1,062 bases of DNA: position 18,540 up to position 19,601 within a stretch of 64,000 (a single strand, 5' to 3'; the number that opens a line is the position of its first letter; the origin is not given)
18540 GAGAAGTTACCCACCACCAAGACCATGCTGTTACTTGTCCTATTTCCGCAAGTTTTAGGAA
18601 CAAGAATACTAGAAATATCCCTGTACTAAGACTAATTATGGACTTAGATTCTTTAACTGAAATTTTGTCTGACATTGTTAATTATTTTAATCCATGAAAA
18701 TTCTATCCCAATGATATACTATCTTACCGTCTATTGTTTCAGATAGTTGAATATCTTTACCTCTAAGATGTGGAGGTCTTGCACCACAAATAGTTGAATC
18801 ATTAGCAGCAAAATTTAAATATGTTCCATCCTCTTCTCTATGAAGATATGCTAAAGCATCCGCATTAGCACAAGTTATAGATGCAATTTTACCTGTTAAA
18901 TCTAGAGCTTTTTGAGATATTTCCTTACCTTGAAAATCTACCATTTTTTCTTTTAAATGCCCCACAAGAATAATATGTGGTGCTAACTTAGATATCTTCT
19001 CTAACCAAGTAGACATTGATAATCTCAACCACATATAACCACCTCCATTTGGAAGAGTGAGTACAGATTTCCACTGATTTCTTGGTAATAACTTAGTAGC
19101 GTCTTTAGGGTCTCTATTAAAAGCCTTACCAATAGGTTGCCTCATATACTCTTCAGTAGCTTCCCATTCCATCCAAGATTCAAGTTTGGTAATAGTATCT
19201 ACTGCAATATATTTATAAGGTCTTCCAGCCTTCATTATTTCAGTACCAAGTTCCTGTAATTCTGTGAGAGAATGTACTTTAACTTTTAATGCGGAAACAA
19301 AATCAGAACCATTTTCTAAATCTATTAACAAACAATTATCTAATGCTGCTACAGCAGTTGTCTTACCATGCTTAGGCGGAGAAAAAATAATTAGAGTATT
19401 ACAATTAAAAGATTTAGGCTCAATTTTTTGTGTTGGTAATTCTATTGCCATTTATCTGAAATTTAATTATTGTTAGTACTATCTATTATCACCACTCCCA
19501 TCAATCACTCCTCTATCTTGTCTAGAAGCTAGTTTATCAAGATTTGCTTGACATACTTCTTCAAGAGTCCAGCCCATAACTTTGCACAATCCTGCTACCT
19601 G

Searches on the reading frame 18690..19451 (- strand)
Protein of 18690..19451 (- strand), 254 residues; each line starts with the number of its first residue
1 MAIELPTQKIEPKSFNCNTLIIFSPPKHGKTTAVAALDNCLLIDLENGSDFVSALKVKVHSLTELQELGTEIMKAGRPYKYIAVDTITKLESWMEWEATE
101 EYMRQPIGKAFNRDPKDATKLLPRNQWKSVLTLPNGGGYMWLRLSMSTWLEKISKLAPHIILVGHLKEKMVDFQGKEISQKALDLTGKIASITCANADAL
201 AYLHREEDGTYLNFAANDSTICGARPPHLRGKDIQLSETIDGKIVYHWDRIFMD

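Call 11: search_protein_families(library=pfam, proteins=[window:18690-19451:-], max_evalue=0.01)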
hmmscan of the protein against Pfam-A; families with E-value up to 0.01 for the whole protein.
window:18690-19451:- (254 aa): 1 family
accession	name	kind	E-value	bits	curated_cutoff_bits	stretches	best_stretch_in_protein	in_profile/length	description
PF13479.12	AAA_24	-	5.2e-18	66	27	1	19-207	4-172/195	AAA domain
